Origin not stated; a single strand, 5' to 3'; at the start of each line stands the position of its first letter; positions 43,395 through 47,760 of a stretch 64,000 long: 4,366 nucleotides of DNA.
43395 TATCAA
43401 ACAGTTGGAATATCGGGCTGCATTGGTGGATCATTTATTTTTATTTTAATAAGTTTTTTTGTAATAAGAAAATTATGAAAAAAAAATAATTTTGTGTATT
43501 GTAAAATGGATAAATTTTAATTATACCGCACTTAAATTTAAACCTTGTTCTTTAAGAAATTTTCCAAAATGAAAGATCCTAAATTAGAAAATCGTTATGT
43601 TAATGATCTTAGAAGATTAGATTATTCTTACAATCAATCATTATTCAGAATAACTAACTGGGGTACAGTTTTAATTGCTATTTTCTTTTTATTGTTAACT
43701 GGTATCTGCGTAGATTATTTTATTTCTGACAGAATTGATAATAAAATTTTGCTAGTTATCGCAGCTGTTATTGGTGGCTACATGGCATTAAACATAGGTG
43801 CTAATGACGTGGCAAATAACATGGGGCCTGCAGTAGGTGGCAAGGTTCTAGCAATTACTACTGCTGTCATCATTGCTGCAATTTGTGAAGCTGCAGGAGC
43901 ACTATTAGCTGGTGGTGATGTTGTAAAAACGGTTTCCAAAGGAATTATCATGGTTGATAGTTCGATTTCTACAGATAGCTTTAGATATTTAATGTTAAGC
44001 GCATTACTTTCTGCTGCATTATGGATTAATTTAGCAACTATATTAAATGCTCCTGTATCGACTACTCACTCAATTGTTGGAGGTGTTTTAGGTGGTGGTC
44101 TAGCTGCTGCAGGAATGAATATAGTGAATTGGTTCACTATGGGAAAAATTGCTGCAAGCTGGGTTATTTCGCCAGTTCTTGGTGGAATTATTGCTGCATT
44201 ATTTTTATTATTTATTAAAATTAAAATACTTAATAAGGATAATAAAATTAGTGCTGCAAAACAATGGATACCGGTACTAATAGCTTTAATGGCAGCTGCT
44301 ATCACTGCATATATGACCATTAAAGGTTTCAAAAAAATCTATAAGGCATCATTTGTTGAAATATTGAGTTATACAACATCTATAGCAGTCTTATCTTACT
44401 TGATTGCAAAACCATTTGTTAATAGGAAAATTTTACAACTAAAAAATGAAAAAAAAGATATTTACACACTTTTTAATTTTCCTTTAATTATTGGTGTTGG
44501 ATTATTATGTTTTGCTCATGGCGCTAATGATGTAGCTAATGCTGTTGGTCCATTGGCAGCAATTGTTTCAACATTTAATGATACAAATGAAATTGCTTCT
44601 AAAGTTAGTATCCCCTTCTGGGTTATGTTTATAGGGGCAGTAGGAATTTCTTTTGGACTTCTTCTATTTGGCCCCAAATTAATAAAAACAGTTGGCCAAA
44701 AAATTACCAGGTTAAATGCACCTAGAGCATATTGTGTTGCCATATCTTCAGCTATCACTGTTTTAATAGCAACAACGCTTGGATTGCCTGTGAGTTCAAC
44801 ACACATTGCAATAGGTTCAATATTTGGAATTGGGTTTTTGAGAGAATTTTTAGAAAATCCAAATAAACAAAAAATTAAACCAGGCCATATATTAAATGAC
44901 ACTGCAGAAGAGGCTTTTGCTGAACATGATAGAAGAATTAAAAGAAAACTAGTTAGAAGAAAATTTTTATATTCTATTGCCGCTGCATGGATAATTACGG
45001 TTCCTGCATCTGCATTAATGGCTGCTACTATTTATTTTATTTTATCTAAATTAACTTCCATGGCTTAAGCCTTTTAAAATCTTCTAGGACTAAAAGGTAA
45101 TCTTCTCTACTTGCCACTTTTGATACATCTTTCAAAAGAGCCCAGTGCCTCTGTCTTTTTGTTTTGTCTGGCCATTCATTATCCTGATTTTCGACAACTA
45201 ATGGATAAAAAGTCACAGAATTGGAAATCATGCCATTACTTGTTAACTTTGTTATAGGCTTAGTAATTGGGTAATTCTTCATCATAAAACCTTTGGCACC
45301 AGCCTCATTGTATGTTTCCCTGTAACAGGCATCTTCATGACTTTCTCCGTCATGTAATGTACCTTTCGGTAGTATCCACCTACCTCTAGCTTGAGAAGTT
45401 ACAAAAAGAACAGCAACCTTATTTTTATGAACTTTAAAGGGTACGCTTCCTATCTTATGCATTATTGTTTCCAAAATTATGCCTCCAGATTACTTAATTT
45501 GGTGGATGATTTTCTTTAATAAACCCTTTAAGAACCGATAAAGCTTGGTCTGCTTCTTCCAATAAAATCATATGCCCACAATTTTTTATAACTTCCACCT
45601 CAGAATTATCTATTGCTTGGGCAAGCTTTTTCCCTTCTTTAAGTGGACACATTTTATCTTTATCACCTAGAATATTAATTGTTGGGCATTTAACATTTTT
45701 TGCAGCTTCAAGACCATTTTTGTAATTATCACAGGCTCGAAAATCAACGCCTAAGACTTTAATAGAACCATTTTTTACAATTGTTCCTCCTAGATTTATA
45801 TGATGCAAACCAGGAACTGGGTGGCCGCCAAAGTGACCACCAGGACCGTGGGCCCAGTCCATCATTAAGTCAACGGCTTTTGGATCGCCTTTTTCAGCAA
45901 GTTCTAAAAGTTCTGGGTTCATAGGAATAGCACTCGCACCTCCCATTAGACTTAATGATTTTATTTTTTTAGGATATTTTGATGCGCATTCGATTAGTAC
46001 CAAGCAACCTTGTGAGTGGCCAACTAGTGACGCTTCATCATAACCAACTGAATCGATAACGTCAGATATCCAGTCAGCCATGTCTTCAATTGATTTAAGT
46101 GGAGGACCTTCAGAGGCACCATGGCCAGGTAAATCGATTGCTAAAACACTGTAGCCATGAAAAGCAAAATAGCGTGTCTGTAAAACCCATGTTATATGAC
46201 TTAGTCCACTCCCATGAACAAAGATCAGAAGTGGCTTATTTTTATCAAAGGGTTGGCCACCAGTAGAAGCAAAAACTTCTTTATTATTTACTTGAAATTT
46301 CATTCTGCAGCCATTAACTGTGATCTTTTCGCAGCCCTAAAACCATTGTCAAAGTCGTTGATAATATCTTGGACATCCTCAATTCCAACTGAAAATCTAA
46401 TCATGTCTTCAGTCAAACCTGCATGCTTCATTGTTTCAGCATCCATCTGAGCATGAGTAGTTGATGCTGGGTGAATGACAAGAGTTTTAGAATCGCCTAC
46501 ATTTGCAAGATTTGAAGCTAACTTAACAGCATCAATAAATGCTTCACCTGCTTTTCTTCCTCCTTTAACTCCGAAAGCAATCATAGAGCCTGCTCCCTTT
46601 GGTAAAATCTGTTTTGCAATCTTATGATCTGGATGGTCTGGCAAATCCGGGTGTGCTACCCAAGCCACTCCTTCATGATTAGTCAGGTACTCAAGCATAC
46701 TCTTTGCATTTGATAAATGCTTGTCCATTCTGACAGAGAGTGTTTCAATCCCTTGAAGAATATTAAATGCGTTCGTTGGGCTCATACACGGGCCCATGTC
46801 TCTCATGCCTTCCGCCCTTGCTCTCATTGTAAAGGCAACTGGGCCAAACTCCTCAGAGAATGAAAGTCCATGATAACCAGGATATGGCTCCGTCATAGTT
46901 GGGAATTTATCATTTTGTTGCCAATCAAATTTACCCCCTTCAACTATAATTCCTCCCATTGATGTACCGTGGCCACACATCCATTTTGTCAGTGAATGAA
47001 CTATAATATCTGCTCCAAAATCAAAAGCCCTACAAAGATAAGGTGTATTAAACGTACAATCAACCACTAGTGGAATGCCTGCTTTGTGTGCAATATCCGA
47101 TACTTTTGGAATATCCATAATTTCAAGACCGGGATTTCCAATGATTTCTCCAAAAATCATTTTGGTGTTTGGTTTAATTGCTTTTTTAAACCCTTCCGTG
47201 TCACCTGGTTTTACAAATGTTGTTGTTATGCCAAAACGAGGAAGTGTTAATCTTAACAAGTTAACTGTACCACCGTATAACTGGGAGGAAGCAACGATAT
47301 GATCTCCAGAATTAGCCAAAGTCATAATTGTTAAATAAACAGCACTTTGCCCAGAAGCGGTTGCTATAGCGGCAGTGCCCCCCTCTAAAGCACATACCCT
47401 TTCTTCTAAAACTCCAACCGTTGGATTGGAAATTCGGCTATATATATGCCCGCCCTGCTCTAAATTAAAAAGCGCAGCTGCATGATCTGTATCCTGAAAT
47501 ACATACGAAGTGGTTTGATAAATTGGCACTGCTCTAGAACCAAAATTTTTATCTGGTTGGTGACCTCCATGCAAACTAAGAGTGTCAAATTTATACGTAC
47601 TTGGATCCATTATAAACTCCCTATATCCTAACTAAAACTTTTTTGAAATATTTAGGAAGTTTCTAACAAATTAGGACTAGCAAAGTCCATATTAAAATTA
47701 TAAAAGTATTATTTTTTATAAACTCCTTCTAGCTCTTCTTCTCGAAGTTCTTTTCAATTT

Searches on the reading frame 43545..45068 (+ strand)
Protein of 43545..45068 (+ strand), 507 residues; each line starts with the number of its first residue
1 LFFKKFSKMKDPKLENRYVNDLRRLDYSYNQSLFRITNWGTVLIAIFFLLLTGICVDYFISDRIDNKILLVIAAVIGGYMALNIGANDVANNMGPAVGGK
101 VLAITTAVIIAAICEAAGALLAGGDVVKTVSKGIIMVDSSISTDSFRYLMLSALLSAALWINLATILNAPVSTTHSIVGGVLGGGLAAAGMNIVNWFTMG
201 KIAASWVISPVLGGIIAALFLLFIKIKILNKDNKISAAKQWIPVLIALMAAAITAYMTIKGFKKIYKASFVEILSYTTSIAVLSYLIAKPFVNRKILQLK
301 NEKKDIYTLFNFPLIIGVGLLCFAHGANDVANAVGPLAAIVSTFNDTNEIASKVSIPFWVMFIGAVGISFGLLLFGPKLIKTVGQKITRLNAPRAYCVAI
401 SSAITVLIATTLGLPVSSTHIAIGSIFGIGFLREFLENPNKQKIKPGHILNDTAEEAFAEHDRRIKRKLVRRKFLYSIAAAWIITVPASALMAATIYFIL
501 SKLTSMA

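Call 75: search_protein_families(library=pfam, proteins=[window:43545-45068:+], max_evalue=0.00001)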
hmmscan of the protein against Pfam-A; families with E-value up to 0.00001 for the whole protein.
window:43545-45068:+ (507 aa): 1 family
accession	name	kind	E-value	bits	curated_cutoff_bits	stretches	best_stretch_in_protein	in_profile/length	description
PF01384.25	PHO4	-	1e-102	344.1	33.7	1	84-493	1-350/350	Phosphate transporter family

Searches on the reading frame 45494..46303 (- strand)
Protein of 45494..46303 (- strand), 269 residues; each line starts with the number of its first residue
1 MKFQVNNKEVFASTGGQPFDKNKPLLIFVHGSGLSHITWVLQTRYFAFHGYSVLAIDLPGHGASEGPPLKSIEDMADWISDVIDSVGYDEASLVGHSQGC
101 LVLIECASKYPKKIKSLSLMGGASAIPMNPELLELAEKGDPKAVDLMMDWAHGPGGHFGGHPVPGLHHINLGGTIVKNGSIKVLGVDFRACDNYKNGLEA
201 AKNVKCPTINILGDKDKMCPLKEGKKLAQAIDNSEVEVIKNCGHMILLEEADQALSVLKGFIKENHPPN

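Call 75: search_protein_families(library=pfam, proteins=[window:45494-46303:-], max_evalue=0.00001)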
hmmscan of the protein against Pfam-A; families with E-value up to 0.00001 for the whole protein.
window:45494-46303:- (269 aa): 6 families
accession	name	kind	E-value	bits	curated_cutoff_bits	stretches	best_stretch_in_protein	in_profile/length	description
PF00561.26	Abhydrolase_1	-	1.5e-28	100.5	25.8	2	24-142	1-119/245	alpha/beta hydrolase fold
PF12697.13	Abhydrolase_6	-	2.8e-20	74.3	26.3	1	26-252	1-212/217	Alpha/beta hydrolase family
PF12146.15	Hydrolase_4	-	1.9e-18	67.1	27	1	21-131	2-121/239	Serine aminopeptidase, S33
PF02230.22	Abhydrolase_2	-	2.8e-07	31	23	0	85-128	101-144/217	Phospholipase/Carboxylesterase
PF00975.26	Thioesterase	-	9.7e-07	29.7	26.4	0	25-111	3-88/226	Thioesterase domain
PF06821.19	Ser_hydrolase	-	3.3e-06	27.6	22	0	74-132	38-100/172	Serine hydrolase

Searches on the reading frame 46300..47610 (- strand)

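Call 75: search_protein_families(library=pfam, proteins=[window:46300-47610:-], max_evalue=0.00001)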
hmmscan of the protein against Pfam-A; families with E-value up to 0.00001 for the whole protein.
window:46300-47610:- (436 aa): 2 families
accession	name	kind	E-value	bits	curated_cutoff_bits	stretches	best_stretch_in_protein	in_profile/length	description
PF01053.26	Cys_Met_Meta_PP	-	4e-134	447.4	27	1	9-424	1-380/381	Cys/Met metabolism PLP-dependent enzyme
PF01041.23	DegT_DnrJ_EryC1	-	3e-07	30.4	19.8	1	62-185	23-146/360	DegT/DnrJ/EryC1/StrS aminotransferase family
